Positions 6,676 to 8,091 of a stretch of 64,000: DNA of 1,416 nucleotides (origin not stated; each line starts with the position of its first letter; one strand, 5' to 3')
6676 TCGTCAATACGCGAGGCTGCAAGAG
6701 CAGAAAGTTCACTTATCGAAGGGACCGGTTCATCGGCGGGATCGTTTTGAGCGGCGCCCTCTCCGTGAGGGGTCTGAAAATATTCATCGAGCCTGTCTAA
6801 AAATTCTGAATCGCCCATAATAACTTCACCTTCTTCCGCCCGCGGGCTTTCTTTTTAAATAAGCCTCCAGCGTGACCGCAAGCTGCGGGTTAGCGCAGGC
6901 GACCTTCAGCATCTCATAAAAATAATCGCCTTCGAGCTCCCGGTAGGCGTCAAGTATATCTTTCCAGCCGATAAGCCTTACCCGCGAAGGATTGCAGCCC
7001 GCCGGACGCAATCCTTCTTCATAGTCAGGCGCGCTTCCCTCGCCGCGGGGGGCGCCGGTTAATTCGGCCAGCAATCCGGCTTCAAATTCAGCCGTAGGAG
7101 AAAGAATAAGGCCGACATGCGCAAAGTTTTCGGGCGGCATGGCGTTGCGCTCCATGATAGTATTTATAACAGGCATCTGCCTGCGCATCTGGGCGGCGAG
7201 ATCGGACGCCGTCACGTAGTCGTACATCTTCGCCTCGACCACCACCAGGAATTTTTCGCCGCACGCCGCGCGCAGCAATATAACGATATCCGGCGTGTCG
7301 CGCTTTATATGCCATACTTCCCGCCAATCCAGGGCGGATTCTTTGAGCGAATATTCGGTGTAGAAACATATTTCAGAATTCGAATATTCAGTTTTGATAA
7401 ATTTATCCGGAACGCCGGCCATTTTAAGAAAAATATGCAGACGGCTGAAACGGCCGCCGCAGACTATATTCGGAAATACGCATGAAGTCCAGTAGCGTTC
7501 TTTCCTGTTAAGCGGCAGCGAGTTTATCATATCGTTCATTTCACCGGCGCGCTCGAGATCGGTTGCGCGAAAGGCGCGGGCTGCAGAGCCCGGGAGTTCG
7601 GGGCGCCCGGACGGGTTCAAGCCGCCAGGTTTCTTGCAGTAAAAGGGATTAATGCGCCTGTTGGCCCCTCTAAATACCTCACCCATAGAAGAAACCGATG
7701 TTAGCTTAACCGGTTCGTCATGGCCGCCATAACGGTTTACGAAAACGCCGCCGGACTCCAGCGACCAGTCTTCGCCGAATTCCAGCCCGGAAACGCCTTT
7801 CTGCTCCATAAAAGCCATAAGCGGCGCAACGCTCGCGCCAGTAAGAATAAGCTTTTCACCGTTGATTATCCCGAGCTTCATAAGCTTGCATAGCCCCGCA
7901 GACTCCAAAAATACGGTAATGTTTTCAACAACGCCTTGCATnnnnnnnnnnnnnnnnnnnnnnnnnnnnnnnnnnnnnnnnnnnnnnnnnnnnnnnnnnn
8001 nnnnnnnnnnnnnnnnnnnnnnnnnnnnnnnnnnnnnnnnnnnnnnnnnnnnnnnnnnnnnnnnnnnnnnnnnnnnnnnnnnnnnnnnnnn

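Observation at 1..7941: Co-directional seven-gene cluster that looks like an undescribed multi-component defence or modified-DNA-sensing system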

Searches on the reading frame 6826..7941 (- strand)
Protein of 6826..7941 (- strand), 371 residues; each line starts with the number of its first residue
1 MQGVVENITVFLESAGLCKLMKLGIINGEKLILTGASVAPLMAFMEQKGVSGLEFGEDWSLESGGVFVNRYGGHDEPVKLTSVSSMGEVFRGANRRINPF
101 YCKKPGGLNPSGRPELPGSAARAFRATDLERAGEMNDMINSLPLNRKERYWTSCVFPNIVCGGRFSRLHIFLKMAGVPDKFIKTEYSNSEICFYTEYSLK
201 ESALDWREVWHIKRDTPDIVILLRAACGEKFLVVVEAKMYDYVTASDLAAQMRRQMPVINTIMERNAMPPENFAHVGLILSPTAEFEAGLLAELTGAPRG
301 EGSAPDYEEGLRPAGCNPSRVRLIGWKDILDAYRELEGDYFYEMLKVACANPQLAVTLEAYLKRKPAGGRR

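Call 7: search_protein_families(library=pfam, proteins=[window:6826-7941:-], max_evalue=0.01)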
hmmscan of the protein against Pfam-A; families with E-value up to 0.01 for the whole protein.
window:6826-7941:- (371 aa): 0 families

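Call 8: search_protein_families(library=padloc, proteins=[window:6826-7941:-], max_evalue=0.01)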
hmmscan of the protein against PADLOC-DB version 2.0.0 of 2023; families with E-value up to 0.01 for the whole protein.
window:6826-7941:- (371 aa): 0 families

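Call 9: search_protein_families(library=ncbifam, proteins=[window:6826-7941:-], max_evalue=0.01)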
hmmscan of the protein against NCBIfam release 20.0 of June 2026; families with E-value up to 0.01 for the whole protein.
window:6826-7941:- (371 aa): 0 families

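Call 14: find_homologous_proteins(query=window:6826-7941:-, max_evalue=0.001)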
Query window:6826-7941:- (371 aa): 37 proteins with E <= 0.001 among 5624 candidates.
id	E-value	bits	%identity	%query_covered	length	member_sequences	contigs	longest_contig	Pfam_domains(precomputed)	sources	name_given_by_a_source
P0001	5.4e-240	814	96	100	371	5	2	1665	-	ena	-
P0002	1.9e-166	572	72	100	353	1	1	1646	-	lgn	-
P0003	1.1e-158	546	69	100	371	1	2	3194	-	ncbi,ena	-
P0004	1.7e-145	503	61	100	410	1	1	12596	-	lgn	-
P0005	1.7e-140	486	61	100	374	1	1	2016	-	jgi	-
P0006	9.9e-112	392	49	97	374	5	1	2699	-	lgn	-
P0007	2.9e-103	364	51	98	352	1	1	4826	-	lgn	-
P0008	4.3e-103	363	50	98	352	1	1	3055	-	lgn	-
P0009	7.9e-103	362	51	98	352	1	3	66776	-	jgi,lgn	jgi:hypothetical protein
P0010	2.0e-100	354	56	65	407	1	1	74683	-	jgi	jgi:hypothetical protein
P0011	1.7e-97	345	49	99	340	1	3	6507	-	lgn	-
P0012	6.3e-81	290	43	98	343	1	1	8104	-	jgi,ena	-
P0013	1.4e-75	273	45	95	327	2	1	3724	-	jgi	-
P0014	4.1e-74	268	44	95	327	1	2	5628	-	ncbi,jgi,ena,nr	ncbi:MAG TPA: hypothetical protein PKK26_14080 [Candidatus Wallbacteria bacterium]|nr:hypothetical p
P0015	5.5e-55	205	48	62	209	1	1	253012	-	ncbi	-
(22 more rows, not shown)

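Call 17: find_encoding_contigs(protein=P0009, flank=10000, max_places=2)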
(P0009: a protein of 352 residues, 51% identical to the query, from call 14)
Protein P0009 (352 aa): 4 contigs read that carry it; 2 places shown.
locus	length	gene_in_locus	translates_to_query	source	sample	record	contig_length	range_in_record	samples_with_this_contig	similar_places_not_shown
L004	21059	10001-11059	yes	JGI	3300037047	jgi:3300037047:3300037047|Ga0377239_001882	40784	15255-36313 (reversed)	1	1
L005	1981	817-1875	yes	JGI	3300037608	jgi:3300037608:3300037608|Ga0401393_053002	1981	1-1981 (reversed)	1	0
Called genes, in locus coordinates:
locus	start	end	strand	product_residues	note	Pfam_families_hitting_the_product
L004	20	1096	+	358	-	-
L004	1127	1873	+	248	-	PF13646:HEAT_2 (weak)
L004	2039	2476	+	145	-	-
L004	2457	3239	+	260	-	-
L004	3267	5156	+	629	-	-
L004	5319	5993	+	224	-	PF04773:FecR (weak)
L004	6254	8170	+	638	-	PF05226:CHASE2, PF00211:Guanylate_cyc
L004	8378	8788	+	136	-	PF14384:BrnA_antitoxin (faint), PF12441:CopG_antitoxin (weak)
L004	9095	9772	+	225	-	-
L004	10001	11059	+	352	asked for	-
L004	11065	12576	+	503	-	PF07719:TPR_2 (faint), PF13424:TPR_12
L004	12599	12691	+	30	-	-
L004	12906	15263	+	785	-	PF08487:VIT, PF13757:VIT_2, PF00092:VWA, PF13519:VWA_2, PF13768:VWA_3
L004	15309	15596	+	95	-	-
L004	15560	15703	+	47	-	-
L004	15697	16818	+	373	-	PF07733:DNA_pol3_alpha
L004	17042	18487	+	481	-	-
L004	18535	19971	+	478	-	-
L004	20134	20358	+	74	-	-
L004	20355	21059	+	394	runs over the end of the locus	PF00144:Beta-lactamase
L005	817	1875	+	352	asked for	-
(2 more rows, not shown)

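Call 18: find_encoding_contigs(protein=P0010, flank=10000, max_places=2)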
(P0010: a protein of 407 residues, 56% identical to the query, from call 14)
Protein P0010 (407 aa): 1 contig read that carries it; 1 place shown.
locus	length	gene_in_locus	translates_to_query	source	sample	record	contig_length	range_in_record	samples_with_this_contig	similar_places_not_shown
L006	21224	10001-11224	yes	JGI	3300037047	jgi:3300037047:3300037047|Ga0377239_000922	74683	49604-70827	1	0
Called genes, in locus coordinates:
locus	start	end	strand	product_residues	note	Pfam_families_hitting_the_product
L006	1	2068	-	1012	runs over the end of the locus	-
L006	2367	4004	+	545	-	PF01268:FTHFS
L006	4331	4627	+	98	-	PF12840:HTH_20, PF01022:HTH_5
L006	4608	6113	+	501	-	PF03841:SelA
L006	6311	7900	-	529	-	PF03486:HI0933_like (faint), PF21688:FAD-depend_C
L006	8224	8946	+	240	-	-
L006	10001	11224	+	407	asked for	-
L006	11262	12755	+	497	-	-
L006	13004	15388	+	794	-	PF08487:VIT, PF13757:VIT_2 (weak), PF00092:VWA, PF13519:VWA_2, PF13768:VWA_3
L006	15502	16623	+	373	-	PF07733:DNA_pol3_alpha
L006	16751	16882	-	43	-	-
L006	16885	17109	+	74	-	-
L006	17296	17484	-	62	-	-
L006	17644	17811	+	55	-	-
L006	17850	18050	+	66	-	-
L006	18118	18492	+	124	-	-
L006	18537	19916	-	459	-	-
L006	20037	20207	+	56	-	-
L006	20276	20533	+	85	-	-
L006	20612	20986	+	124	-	-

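Call 19: find_encoding_contigs(protein=P0004, flank=10000, max_places=2)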
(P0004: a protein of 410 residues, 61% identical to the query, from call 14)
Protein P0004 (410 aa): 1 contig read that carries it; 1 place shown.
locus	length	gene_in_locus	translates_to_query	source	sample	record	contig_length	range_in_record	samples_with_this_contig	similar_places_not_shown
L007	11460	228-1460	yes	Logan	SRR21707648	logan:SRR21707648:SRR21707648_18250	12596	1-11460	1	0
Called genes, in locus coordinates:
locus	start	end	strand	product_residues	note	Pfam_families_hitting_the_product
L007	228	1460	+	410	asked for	-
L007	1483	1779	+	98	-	-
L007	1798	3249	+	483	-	PF13424:TPR_12 (faint)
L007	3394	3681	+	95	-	-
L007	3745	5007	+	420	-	PF07733:DNA_pol3_alpha (weak)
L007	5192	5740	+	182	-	-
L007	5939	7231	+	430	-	-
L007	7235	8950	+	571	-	PF01935:DUF87, PF10412:TrwB_AAD_bind (faint)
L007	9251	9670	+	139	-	-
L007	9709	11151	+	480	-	PF08238:Sel1 (faint)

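Call 31: predict_structure(alignment_id=A1)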
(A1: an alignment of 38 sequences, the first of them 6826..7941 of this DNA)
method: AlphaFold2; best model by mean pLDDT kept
length: 371 residues; sequences in the alignment: 38
mean_pLDDT: 83.3   pTM: 0.60
mean pLDDT of the five models: 83.3, 80.9, 80.7, 80.6, 76.1
residues with pLDDT >= 90: 220; 70-90: 74; 50-70: 44; < 50: 33
segments of 3 or more residues with pLDDT < 50: 114-128, 301-311, 369-371
pLDDT, mean of each block of 10 residues (from residue 1): 87 95 87 94 97 97 97 95 94 92 57 47 46 59 74 94 91 97 90 83 71 80 95 95 90 91 92 96 93 77 45 70 96 93 91 78 62 38
secondary structure, 60 per line:
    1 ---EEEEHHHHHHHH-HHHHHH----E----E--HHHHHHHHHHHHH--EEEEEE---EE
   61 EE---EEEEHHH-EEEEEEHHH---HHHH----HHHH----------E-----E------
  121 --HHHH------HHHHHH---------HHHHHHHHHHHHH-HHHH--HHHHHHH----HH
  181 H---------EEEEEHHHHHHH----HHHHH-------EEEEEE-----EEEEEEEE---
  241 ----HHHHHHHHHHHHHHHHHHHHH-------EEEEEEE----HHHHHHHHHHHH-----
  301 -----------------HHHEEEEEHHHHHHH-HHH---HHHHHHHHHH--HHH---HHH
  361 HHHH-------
elements in order: E4-7 H8-15 H17-22 H35-47 E50-55 E59-62 E66-69 E74-79 H86-89 H94-97 H123-126 H133-138 H148-160 H162-165 H168-174 E191-195 H196-202 H207-211 E219-224 E230-237 H245-265 E273-279 H284-295 E321-325 H326-332 H340-349 H358-364

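Call 52: find_related_loci(query=A1, collection=genome_contigs, flank=10000)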
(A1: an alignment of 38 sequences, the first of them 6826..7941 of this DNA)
Query A1 (371 aa) in genome_contigs; peptide patterns used: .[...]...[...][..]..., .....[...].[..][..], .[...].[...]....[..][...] (x = any residue, [..] = any of these).
123 stretches matched a pattern; 62 encode a relative of the query (tblastn E <= 1e-3); 62 distinct loci.
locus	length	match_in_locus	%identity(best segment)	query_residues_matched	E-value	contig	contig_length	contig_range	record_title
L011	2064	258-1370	95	1-371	0e+0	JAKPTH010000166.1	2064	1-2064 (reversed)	MAG: bacterium isolate JPNA_metabat.86 k141_996985, whole genome shotgun sequence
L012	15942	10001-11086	50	6-364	8e-118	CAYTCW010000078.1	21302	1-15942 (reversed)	MAG TPA_asm: uncultured bacterium isolate SRP192927_co10_55 genome assembly, contig: NODE_1466_length_21302_cov_13.46514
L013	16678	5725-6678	43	11-364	3e-79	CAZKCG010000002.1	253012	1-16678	MAG TPA_asm: uncultured bacterium isolate SRP302447_co1_224 genome assembly, contig: NODE_153_length_253012_cov_7.730745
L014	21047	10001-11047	40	6-364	2e-77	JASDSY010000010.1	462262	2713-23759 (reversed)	MAG: Candidatus Wallbacteria bacterium isolate P24860_112_MAG_55 P24860_112_S10_metaspades_1_length_462262_cov_23, whole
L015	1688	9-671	50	121-364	2e-70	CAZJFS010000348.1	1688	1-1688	MAG TPA_asm: uncultured bacterium isolate SRP089250_co1_123 genome assembly, contig: NODE_176322_length_1688_cov_4.84507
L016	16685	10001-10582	34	138-359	5e-33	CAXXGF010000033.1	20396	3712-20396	MAG: Melioribacteraceae bacterium isolate 4100227e-7e26-4022-97d3-18b24a1ddb5a genome assembly, contig: contig_33, whole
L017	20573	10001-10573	35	136-349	2e-31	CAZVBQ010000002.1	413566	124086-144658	MAG TPA_asm: uncultured Ignavibacteriaceae bacterium isolate binchicken_co20_425 genome assembly, contig: NODE_19_length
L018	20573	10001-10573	33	136-351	7e-28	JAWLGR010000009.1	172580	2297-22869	MAG: Mariniphaga sp. isolate 30dZY2.bin.126 NODE_189_length_172580_cov_6.177092, whole genome shotgun sequence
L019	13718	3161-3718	35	142-350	8e-27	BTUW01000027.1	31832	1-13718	MAG: Chlorobiota bacterium AMX-MBFR-49 DNA, sequence27, whole genome shotgun sequence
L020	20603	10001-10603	33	138-360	4e-25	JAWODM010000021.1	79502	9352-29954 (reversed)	MAG: Candidatus Krumholzibacteriales bacterium isolate BLK5-2.bin.162 k191_1898364, whole genome shotgun sequence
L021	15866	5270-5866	30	132-350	2e-24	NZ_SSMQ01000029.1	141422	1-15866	Polyangium fumosum strain DSM 14668 Scaffold29_1, whole genome shotgun sequence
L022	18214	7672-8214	31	146-351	3e-24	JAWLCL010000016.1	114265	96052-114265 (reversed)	MAG: Mariniphaga sp. isolate 15dZY3.bin.44 NODE_338_length_114265_cov_5.705954, whole genome shotgun sequence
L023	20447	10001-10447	38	139-288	5e-24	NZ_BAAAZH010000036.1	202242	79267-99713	Nocardioides fonticola strain JCM 16703 sequence36, whole genome shotgun sequence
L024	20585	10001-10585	30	125-350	9e-24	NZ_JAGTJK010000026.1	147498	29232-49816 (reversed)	Polyangium jinanense strain SDU13 Scaffold26, whole genome shotgun sequence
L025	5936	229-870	32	130-352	2e-23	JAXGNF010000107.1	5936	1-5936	MAG: Thermoleophilia bacterium isolate AnMBR.bin25 bin25_107, whole genome shotgun sequence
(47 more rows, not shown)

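Call 55: search_protein_families(library=pfam, proteins=[L014:8523-9794:+, L014:11170-11457:+, L014:13096-21045:+, L013:6790-8889:+, L013:11386-12744:+, L013:12852-13874:+, L012:12675-14642:+, L012:14860-15942:+, L004:15697-16818:+, L013:10552-11217:+], max_evalue=0.001)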
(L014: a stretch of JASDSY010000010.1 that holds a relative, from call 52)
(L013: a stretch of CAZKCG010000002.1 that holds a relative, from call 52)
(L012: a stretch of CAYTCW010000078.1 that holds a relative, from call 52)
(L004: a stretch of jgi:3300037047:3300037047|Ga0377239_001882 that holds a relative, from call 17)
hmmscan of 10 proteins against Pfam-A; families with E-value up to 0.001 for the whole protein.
L014:8523-9794:+ (423 aa): 8 families
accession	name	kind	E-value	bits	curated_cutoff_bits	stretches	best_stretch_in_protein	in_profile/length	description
PF25062.1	ARM_TT21_N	-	2.2e-10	41.1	40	0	80-130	166-216/222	Tetratricopeptide repeat protein 21 N-terminal ARM repeat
PF13428.12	TPR_14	-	3.2e-09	37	23.5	0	51-90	4-43/44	Tetratricopeptide repeat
PF14559.12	TPR_19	-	2.2e-08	34.7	25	1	63-115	6-58/68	Tetratricopeptide repeat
PF07719.23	TPR_2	-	1.3e-07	31.6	27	0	83-109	2-28/34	Tetratricopeptide repeat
PF25064.1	ARM_TT21_5th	-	5.1e-07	30.4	27.8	0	90-176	9-95/117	TT21 fifth ARM repeats domain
PF13174.12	TPR_6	-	7.4e-06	26.7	26.3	0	83-108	1-26/33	Tetratricopeptide repeat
PF13432.12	TPR_16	-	8.2e-06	26.6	32.7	0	54-108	3-57/65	Tetratricopeptide repeat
PF12895.13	ANAPC3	-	2.2e-05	25.1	27.2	1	34-107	9-81/82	Anaphase-promoting complex, cyclosome, subunit 3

L014:11170-11457:+ (95 aa): 0 families

L014:13096-21045:+ (2650 aa): 5 families
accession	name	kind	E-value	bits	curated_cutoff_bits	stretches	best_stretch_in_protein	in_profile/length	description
PF00580.27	UvrD-helicase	-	1.9e-09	38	23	1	2542-2609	12-79/271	UvrD/REP helicase N-terminal domain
PF13086.12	AAA_11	-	2.9e-09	37.5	27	1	2539-2602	12-75/257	AAA domain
PF13245.12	AAA_19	-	1.3e-08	35.6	25.1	1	2539-2608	7-74/134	AAA domain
PF13604.12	AAA_30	-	0.00022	21.5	27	1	2546-2593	21-64/191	AAA domain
PF00270.35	DEAD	-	0.00061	20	26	0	2539-2589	9-59/167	DEAD/DEAH box helicase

L013:6790-8889:+ (699 aa): 8 families
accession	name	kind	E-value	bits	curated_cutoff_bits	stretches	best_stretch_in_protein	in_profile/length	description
PF13424.12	TPR_12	-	2.2e-12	47.4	30.1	1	400-460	9-75/77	Tetratricopeptide repeat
PF07719.23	TPR_2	-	1.5e-08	34.5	27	0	431-455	2-26/34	Tetratricopeptide repeat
PF13432.12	TPR_16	-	1.5e-06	29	32.7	0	401-456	4-57/65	Tetratricopeptide repeat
PF13176.12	TPR_7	-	1.2e-05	25.4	27.9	0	401-425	6-30/36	Tetratricopeptide repeat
PF13374.12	TPR_10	-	3.4e-05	24.2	27.5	0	430-455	2-27/42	Tetratricopeptide repeat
PF13181.12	TPR_8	-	0.0001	22.6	25.7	0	431-455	2-26/34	Tetratricopeptide repeat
PF13428.12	TPR_14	-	0.00034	21.5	23.5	0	400-423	7-30/44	Tetratricopeptide repeat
PF00515.34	TPR_1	-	0.00043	20.4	27.8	0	401-422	8-29/34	Tetratricopeptide repeat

L013:11386-12744:+ (452 aa): 2 families
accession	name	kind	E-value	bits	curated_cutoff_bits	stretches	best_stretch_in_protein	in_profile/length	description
PF13749.12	HATPase_c_4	-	3.8e-22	78.5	26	1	287-365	1-82/89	Putative ATP-dependent DNA helicase recG C-terminal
PF04326.19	SLFN_AlbA_2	-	8.1e-18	65.5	25.3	1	16-118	1-117/118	Schlafen, AlbA_2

L013:12852-13874:+ (340 aa): 2 families
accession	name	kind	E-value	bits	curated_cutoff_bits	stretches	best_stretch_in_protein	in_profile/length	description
PF13240.11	Zn_Ribbon_1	-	1.2e-06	28.5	25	1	122-143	1-22/23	zinc-ribbon domain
PF12773.13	DZR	-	1.4e-05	25.6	27.3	1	123-142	1-20/45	Double zinc ribbon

L012:12675-14642:+ (655 aa): 5 families
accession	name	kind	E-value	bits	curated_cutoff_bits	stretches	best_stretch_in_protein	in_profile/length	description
PF08487.16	VIT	-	7.9e-30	103.7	26.5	1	25-135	1-111/111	Vault protein inter-alpha-trypsin domain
PF13768.12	VWA_3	-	6.4e-23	81.9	27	1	291-439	5-155/155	von Willebrand factor type A domain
PF00092.34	VWA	-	4.7e-12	46.9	23.8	1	291-440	4-159/174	von Willebrand factor type A domain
PF13519.12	VWA_2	-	3.9e-09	37.5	27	1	291-392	3-107/107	von Willebrand factor type A domain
PF13757.12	VIT_2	-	3.7e-08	33.6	23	1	22-88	11-77/78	Vault protein inter-alpha-trypsin domain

L012:14860-15942:+ (361 aa): 1 family
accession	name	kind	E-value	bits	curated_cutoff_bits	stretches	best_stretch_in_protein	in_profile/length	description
PF07733.18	DNA_pol3_alpha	-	2.2e-07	31.2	23.9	1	11-101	3-85/260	Bacterial DNA polymerase III alpha NTPase domain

L004:15697-16818:+ (373 aa): 1 family
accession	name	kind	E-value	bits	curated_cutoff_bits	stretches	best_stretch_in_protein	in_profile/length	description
PF07733.18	DNA_pol3_alpha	-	1e-07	32.3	23.9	1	20-102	3-85/260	Bacterial DNA polymerase III alpha NTPase domain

L013:10552-11217:+ (221 aa): 0 families

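Call 58: search_protein_families(library=padloc, proteins=[L014:13096-21045:+, L004:15697-16818:+, L004:12906-15263:+, L014:11496-12809:+], max_evalue=0.001)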
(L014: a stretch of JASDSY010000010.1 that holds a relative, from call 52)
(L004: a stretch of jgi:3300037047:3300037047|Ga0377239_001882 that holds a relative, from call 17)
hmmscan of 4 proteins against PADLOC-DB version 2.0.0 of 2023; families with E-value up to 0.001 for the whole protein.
L014:13096-21045:+ (2650 aa): 7 families
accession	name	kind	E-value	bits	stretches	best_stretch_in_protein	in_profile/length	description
PDLC03972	TmtA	-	1.4e-67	226.8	1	163-769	3-580/1302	-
PDLC03966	TmtA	-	2e-66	222.8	1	167-676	10-522/1655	-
PDLC03968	TmtA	-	1e-35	120.8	1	165-589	37-438/1486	-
PDLC03964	TmtA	-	3.6e-32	109.4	1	194-646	31-480/1538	-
PDLC03965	TmtA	-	1.4e-31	107.4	1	205-582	33-409/1370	-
PDLC03971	TmtA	-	3.1e-30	102.5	2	161-303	12-145/1782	-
PDLC03969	TmtA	-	6.6e-24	81.6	1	268-822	92-629/1563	-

L004:15697-16818:+ (373 aa): 0 families

L004:12906-15263:+ (785 aa): 0 families

L014:11496-12809:+ (437 aa): 7 families
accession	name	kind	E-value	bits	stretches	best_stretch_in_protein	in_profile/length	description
PDLC02196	IetA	-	6.3e-27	92.9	1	187-397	104-307/374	-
PDLC02195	IetA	-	3e-24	84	1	185-415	117-340/395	-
PDLC04232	IetA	-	5.7e-22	76.5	1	207-396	118-301/330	-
PDLC00915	TRIP13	-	5e-14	50.4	1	183-359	41-230/302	TRIP13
PDLC04231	IetA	-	1.3e-12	46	1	208-331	120-238/262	-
PDLC00914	TRIP13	-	6.7e-12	43.5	1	209-418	75-296/302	TRIP13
PDLC04140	mad8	-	3.1e-05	21.6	0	200-312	22-129/314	mads_8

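Call 88: search_protein_families(library=phrogs, proteins=[window:6826-7941:-, L014:11170-11457:+], max_evalue=0.01)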
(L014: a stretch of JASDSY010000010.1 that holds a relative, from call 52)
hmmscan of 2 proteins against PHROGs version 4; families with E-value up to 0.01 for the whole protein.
window:6826-7941:- (371 aa): 0 families

L014:11170-11457:+ (95 aa): 0 families

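Call 94: find_related_loci(query=A1, collection=viral_contigs, flank=8000)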
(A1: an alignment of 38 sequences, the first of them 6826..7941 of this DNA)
Query A1 (371 aa) in viral_contigs; peptide patterns used: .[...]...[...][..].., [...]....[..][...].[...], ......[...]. (x = any residue, [..] = any of these).
100 stretches matched a pattern, but none encodes a relative of the query by tblastn (E <= 1e-3).
